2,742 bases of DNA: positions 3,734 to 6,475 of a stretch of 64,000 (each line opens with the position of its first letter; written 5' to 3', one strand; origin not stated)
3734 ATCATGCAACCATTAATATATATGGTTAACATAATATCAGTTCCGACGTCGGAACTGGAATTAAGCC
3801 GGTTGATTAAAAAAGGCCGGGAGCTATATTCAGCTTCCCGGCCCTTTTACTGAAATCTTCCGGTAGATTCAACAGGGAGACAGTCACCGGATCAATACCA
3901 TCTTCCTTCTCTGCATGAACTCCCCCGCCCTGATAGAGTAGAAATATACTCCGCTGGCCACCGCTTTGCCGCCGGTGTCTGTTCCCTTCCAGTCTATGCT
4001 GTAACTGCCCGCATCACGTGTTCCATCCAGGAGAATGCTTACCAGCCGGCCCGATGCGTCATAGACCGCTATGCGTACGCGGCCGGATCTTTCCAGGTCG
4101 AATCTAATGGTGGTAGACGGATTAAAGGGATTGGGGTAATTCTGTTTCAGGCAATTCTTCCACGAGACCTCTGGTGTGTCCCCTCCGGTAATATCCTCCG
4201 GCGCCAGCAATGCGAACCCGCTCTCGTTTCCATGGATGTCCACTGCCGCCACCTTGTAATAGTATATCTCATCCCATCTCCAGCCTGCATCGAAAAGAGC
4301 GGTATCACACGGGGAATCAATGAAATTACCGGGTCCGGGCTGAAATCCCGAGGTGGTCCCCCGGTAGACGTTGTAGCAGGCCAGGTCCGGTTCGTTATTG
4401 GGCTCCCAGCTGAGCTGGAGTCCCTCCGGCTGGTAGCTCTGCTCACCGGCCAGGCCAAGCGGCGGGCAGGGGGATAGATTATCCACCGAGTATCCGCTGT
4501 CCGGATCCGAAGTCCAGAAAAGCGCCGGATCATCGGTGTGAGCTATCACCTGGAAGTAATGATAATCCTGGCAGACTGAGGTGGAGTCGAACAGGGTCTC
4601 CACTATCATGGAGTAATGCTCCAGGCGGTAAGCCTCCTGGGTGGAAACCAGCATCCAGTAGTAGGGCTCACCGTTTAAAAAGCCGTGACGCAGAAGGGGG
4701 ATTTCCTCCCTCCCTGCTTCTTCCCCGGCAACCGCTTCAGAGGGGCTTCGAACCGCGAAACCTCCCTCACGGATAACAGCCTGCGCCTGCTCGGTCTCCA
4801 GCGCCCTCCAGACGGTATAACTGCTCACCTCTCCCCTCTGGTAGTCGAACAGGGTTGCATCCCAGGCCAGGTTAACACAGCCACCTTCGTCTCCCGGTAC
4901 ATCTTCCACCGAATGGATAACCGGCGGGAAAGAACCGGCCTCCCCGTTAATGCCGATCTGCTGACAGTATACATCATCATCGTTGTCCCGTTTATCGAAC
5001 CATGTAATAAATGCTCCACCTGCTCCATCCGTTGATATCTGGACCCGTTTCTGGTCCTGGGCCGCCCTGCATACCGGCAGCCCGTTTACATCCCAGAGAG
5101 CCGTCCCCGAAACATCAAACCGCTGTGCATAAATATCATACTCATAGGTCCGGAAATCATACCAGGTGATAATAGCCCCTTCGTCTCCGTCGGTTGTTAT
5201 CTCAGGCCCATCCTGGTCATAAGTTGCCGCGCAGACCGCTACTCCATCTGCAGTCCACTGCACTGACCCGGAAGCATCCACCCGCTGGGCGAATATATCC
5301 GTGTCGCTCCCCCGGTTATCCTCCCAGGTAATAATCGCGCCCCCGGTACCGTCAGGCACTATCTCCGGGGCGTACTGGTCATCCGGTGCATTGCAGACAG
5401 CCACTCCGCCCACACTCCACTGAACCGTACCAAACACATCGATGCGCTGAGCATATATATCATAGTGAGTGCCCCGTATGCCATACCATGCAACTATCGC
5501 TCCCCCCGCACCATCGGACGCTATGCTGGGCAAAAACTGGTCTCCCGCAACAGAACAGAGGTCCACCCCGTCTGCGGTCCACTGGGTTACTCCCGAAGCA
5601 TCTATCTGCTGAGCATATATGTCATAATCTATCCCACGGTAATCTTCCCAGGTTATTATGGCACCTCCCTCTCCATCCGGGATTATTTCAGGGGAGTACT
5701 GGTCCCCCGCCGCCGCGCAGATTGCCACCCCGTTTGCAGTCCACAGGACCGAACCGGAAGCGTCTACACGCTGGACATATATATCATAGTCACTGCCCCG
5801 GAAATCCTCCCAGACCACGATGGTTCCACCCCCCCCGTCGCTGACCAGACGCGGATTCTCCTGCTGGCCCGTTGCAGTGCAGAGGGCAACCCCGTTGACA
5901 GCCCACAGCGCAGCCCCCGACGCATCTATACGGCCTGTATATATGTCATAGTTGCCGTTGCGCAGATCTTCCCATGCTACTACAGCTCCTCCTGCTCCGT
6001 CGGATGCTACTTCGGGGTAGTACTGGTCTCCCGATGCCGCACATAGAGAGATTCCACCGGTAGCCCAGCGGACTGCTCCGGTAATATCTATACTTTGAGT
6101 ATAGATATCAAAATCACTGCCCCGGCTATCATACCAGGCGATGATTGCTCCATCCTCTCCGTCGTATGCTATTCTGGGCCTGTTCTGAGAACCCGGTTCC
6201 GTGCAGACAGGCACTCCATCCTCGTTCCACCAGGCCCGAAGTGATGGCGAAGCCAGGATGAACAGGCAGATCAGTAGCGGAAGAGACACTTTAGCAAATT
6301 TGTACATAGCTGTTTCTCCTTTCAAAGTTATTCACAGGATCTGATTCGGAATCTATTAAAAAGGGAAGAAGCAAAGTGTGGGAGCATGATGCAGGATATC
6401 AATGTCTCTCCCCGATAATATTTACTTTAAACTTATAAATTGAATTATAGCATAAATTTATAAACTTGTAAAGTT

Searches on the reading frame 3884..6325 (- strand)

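Call 17: search_protein_families(library=ncbifam, proteins=[window:3884-6325:-], max_evalue=0.00001)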
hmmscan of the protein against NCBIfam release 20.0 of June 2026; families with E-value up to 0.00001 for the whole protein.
window:3884-6325:- (813 aa): 6 families
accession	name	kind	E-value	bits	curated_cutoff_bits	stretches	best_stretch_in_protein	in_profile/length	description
TIGR04275.1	beta_prop_Msarc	repeat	4.9e-17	61.4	85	0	96-129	6-34/40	beta-propeller repeat protein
NF033707.1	T9SS_sortase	equivalog_domain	2.4e-09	35.4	420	1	693-799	971-1076/1095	type IX secretion system sortase PorU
TIGR04183.1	Por_Secre_tail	domain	1.4e-08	34.5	23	1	730-810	2-70/72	T9SS type A sorting domain-containing protein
NF052323.1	T9SSA_dep_M6i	equivalog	1.4e-08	33.2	600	1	729-811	960-1036/1043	T9SS-dependent M6-like inactivated metalloprotease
NF005176.1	PRK06655.1-1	equivalog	1.4e-06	28.4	230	1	747-800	96-149/197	flagellar hook assembly protein FlgD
NF038113.1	T9SSA_dep_M36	equivalog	2.1e-06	26.2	885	1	727-810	793-867/869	T9SS-dependent M36 family metallopeptidase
